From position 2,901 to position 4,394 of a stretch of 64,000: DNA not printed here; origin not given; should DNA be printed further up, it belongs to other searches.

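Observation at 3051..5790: DPPR-synthase-like UbiA enzyme and a GT-C-like membrane protein immediately downstream of the giant gene: candidate dedicated lipid-linked-pentose glycosylation system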

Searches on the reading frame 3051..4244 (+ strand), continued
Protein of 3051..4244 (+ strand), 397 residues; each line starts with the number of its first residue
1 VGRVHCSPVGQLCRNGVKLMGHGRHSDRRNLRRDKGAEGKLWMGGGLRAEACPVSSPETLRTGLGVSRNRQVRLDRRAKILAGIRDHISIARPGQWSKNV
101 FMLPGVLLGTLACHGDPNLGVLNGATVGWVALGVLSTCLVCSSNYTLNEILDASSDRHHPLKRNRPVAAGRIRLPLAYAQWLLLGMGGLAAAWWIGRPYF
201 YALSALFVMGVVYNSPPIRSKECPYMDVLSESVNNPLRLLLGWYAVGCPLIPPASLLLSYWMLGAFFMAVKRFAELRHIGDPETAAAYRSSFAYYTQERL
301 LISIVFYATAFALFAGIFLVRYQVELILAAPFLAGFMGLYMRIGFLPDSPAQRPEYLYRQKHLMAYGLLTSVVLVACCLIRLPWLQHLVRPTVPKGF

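Call 20: find_encoding_contigs(protein=P0038, flank=8000, max_places=2)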
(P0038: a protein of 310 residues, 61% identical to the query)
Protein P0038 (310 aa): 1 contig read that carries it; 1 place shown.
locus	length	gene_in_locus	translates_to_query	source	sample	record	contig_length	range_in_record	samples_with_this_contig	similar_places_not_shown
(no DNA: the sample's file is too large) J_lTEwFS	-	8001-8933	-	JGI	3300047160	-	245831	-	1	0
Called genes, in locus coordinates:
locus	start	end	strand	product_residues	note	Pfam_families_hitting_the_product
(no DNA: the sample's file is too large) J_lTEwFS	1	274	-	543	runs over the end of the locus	-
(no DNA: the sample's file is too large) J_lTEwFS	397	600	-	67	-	-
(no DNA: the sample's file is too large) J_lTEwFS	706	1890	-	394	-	PF13641:Glyco_tranf_2_3 (weak), PF00535:Glycos_transf_2, PF04138:GtrA_DPMS_TM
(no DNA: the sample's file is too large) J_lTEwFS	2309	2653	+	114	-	-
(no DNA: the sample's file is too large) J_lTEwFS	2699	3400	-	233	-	PF00702:Hydrolase, PF12710:HAD, PF13419:HAD_2, PF13242:Hydrolase_like (weak)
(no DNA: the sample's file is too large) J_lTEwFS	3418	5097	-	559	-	-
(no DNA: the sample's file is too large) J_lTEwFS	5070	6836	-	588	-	-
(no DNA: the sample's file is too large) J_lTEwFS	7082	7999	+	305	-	PF13489:Methyltransf_23, PF13847:Methyltransf_31 (weak), PF08241:Methyltransf_11, PF08242:Methyltransf_12, PF13649:Methyltransf_25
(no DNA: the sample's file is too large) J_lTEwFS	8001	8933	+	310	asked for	PF01040:UbiA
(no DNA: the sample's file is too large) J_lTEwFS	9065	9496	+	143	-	PF00903:Glyoxalase (weak), PF18029:Glyoxalase_6 (faint)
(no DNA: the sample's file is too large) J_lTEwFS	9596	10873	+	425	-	PF13854:Kelch_HCF (faint), PF24681:Kelch_KLHDC2_KLHL20_DRC7, PF24981:Beta-prop_ATRN-LZTR1, PF13415:Beta-prop_FBX42, PF13418:Beta-prop_TYW4, PF24681:Kelch_KLHDC2_KLHL20_DRC7, PF24981:Beta-prop_ATRN-LZTR1 (weak), PF13415:Beta-prop_FBX42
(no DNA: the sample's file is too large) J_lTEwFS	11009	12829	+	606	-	PF00034:Cytochrom_C (faint), PF13442:Cytochrome_CBB3, PF13360:PQQ_2, PF01011:PQQ, PF13570:Beta-prop_ACSF4, PF07774:EMC1_C (faint), PF13360:PQQ_2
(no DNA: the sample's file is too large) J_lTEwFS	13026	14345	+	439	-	-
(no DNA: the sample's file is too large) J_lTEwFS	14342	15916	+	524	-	PF07519:Tannase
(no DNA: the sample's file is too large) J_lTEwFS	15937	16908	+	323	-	-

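Call 21: find_encoding_contigs(protein=P0056, flank=8000, max_places=2)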
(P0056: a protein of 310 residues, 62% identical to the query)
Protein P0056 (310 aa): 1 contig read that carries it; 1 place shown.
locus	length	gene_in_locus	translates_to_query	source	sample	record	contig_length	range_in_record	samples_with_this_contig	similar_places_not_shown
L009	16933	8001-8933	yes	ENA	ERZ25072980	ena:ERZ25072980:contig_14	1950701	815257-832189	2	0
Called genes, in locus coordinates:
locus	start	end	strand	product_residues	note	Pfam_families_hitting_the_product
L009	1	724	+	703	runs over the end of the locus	PF03449:GreA_GreB_N, PF01272:GreA_GreB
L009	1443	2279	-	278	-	-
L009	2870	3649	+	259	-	PF01738:DLH, PF00326:Peptidase_S9 (faint)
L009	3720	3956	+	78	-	PF01797:Y1_Tnp (weak)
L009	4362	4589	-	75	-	-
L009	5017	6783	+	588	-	PF13231:PMT_2 (weak)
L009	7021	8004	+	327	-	PF13489:Methyltransf_23, PF08241:Methyltransf_11, PF08242:Methyltransf_12, PF13649:Methyltransf_25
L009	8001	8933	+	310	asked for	PF01040:UbiA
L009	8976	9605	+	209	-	PF12710:HAD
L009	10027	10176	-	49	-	-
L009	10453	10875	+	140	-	-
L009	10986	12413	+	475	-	-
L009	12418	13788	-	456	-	PF12895:ANAPC3 (weak), PF14559:TPR_19 (weak), PF25063:ARM_TT21_C (weak), PF13181:TPR_8 (weak), PF00515:TPR_1 (weak), PF07719:TPR_2 (weak), PF13414:TPR_11 (weak), PF00515:TPR_1, +18 more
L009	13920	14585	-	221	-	-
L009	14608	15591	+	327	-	-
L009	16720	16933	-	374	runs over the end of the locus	PF14319:Zn_Tnp_IS91, PF04986:Y2_Tnp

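Call 44: search_solved_structures(query=A2, max_evalue=1)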
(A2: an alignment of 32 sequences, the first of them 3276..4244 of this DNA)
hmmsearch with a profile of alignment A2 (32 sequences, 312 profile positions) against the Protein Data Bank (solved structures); distinct sequences matched with E-value up to 1: 6.
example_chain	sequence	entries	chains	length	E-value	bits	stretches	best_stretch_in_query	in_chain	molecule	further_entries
8j8j_D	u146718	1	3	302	2.4e-24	89.2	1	6-233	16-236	Decaprenyl-phosphate phosphoribosyltransferase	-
8j8k_A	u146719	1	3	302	7.7e-15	58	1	6-233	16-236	Decaprenyl-phosphate phosphoribosyltransferase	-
4tq3_A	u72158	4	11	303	2.7e-11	46.4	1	7-256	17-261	Prenyltransferase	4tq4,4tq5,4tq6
6m31_A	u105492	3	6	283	0.00014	24.3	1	24-121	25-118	Digeranylgeranylglyceryl phosphate synthase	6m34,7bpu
9sau_C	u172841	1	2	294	0.00022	23.7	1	23-141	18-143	Chlorophyll a synthase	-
9sas_C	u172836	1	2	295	0.00022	23.7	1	23-141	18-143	Chlorophyll a synthase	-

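Call 45: search_protein_families(library=ncbifam, alignment_id=A2, max_evalue=0.00001)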
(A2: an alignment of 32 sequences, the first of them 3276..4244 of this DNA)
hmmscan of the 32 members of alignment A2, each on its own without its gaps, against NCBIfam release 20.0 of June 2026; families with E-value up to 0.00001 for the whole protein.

A. member 1, window:3276-4244:+ (322 aa): 9 families
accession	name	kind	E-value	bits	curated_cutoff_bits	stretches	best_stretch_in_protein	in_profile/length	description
NF006088.0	PRK08238.1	equivalog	3.5e-25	88.6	351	1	9-230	192-397/482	UbiA family prenyltransferase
NF008978.0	PRK12324.1-4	equivalog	1.1e-24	87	207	1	13-234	36-243/322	decaprenyl-phosphate phosphoribosyltransferase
NF008976.0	PRK12324.1-1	equivalog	1.2e-21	77.5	474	1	13-243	22-240/306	decaprenyl-phosphate phosphoribosyltransferase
NF008977.0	PRK12324.1-2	equivalog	6.9e-20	71.6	234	1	14-235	7-212/297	decaprenyl-phosphate phosphoribosyltransferase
NF009523.0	PRK12884.1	equivalog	1.5e-08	34.2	269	1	55-273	39-249/279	prenyltransferase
NF009516.0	PRK12875.1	equivalog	5.8e-08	32.1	205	1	70-242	71-238/292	prenyltransferase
TIGR01476.1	chlor_syn_BchG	subfamily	6.4e-08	32.4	212.3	1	51-152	35-136/283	(bacterio)chlorophyll synthase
TIGR01473.1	cyoE_ctaB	equivalog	2.4e-07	30.8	210.3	1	15-274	6-253/281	heme o synthase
NF005742.0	PRK07566.1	equivalog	3.5e-06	26.4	313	1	57-148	69-159/315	chlorophyll synthase ChlG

B. families by the number of members that match (of 32 scanned): 27 families (the first 25 are shown)
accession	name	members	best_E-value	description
NF006088.0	PRK08238.1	32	7.1e-29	UbiA family prenyltransferase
NF008977.0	PRK12324.1-2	32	1.5e-28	decaprenyl-phosphate phosphoribosyltransferase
NF008978.0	PRK12324.1-4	32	8.1e-25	decaprenyl-phosphate phosphoribosyltransferase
NF008976.0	PRK12324.1-1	32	8.3e-24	decaprenyl-phosphate phosphoribosyltransferase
NF009523.0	PRK12884.1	32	1.6e-16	prenyltransferase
TIGR01476.1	chlor_syn_BchG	32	1.5e-13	(bacterio)chlorophyll synthase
NF005742.0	PRK07566.1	32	2e-12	chlorophyll synthase ChlG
NF009516.0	PRK12875.1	31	1.2e-11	prenyltransferase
TIGR01473.1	cyoE_ctaB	30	9.8e-13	heme o synthase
NF009525.0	PRK12887.1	16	1.3e-09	homogentisate phytyltransferase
NF003348.0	PRK04375.1-1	15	1.1e-09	heme o synthase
TIGR01475.1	ubiA_other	13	9.1e-09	UbiA-like polyprenyltransferase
NF035940.1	prenyl_rel_EboC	10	1.7e-09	UbiA-like protein EboC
TIGR01474.1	ubiA_proteo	10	4.9e-08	4-hydroxybenzoate octaprenyltransferase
NF041585.1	MqnP_Cj_Hp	8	1.3e-07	menaquinone biosynthesis prenyltransferase MqnP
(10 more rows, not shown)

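Call 53: list_cluster_members(proteins=[P0021, P0001, P0072, P0023, P0022])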
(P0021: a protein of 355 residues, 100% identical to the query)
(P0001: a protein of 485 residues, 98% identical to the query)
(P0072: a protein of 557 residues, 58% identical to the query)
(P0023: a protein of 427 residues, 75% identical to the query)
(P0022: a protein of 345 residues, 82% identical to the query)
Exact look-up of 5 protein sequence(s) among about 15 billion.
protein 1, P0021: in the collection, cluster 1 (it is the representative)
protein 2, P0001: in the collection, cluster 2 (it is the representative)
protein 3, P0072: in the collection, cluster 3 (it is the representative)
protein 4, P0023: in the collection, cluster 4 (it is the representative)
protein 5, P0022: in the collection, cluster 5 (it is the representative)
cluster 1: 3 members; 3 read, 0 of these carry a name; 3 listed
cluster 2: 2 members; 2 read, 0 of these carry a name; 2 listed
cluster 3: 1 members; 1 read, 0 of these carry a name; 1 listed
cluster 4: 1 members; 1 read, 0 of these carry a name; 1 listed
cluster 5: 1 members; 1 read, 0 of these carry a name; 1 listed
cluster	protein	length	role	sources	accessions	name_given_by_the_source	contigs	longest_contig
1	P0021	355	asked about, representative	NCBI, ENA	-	-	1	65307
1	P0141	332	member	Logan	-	-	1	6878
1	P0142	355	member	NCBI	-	-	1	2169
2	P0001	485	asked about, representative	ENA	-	-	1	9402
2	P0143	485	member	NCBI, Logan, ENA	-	-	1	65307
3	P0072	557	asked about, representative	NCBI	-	-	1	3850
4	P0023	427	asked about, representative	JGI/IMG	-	-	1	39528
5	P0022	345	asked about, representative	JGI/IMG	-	-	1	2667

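Call 63: predict_structure(alignment_id=A2)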
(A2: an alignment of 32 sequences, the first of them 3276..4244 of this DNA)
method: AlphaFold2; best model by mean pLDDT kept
length: 322 residues; sequences in the alignment: 32
mean_pLDDT: 93.8   pTM: 0.90
mean pLDDT of the five models: 93.8, 93.1, 92.8, 92.7, 91.6
residues with pLDDT >= 90: 281; 70-90: 30; 50-70: 10; < 50: 1
segments of 3 or more residues with pLDDT < 50: none
pLDDT, mean of each block of 10 residues (from residue 1): 96 95 95 91 75 97 98 96 90 97 98 98 98 97 93 96 98 96 98 96 92 93 97 98 92 96 97 91 94 97 92 73 50
secondary structure, 60 per line:
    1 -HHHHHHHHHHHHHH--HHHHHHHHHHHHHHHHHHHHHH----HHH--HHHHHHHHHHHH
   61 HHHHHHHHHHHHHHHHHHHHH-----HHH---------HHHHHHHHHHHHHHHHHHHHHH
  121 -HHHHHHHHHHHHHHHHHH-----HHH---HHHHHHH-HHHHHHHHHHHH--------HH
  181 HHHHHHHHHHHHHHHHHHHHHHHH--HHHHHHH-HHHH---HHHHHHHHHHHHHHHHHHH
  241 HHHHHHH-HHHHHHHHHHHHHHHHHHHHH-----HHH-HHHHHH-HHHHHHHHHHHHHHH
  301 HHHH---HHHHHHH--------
elements in order: H2-15 H18-39 H49-81 H99-120 H122-139 H151-157 H159-170 H179-204 H207-213 H215-218 H222-247 H249-269 H279-284 H286-304 H308-314

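Call 65: fold_search(model_id=the predicted structure, library=pdb)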
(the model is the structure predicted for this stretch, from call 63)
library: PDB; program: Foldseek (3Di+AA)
matches with E <= 10: 611; with E <= 0.001: 13
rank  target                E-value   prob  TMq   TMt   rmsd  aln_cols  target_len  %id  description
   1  8j8j_A                6.9e-09  1.00  0.76  0.84   3.4       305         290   26  Membrane bound PRTase, C3 symmetry, donor bound (released 2024-02-07)
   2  4tq4_D                3.4e-07  1.00  0.66  0.73   6.3       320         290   19  Structure of a UbiA homolog from Archaeoglobus fulgidus bound to DMAPP and Mg2+ (released 2014-07-16)
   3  4tq4_B                3.4e-07  1.00  0.65  0.71   6.0       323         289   19  Structure of a UbiA homolog from Archaeoglobus fulgidus bound to DMAPP and Mg2+ (released 2014-07-16)
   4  4tq3_A                4.0e-07  1.00  0.66  0.74   5.8       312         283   20  Structure of a UbiA homolog from Archaeoglobus fulgidus bound to GPP and Mg2+ (released 2014-07-16)
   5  4tq3_B                5.7e-07  1.00  0.66  0.74   6.0       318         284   20  Structure of a UbiA homolog from Archaeoglobus fulgidus bound to GPP and Mg2+ (released 2014-07-16)
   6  4tq4_C                8.3e-07  1.00  0.66  0.73   5.7       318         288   19  Structure of a UbiA homolog from Archaeoglobus fulgidus bound to DMAPP and Mg2+ (released 2014-07-16)
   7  4tq4_A                8.3e-07  1.00  0.66  0.73   5.8       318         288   20  Structure of a UbiA homolog from Archaeoglobus fulgidus bound to DMAPP and Mg2+ (released 2014-07-16)
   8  4tq6_B                8.7e-07  1.00  0.62  0.73   6.1       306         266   20  Structure of a UbiA homolog from Archaeoglobus fulgidus bound to Cd2+ (released 2014-07-16)
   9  8j8k_A                1.1e-06  1.00  0.70  0.78   3.9       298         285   24  Membrane bound PRTase, C3 symmetry, acceptor bound (released 2024-02-07)
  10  4tq5                  1.1e-06  1.00  0.64  0.73   6.0       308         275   20  Structure of a UbiA homolog from Archaeoglobus fulgidus (released 2014-07-16)
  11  4tq6_A                8.8e-06  1.00  0.63  0.75   5.8       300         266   19  Structure of a UbiA homolog from Archaeoglobus fulgidus bound to Cd2+ (released 2014-07-16)
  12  6m31_A                1.1e-04  1.00  0.64  0.72   5.8       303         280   14  Structural and Functional Insights into an Archaeal Lipid Synthase (released 2021-02-03)
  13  7bpu_A                1.4e-04  1.00  0.62  0.70   5.8       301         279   13  Structural and mechanistic insights into the biosynthesis of Digeranylgeranylglyceryl phosphate synthase in membranes (released 2021-04-14)
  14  4od5_A                3.5e-03  1.00  0.56  0.64   6.2       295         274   16  Substrate-bound structure of a UbiA homolog from Aeropyrum pernix K1 (released 2014-03-19)
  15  4od4_A                7.7e-03  1.00  0.56  0.63   5.9       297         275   15  Apo structure of a UbiA homolog from Aeropyrum pernix K1 (released 2014-03-19)
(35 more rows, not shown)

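Call 67: find_encoding_contigs(protein=P0029, flank=8000, max_places=2)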
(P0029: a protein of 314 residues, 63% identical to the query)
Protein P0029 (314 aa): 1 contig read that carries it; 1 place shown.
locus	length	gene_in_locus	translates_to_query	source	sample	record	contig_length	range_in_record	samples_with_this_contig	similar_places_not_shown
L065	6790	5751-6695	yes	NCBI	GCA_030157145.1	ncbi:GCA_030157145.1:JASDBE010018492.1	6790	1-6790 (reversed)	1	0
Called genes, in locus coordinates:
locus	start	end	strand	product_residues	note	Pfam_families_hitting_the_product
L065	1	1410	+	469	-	?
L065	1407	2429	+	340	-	-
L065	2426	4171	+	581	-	-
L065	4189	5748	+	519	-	PF00702:Hydrolase, PF13242:Hydrolase_like (weak), PF13489:Methyltransf_23, PF08241:Methyltransf_11, PF08242:Methyltransf_12, PF13649:Methyltransf_25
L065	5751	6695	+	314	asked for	PF01040:UbiA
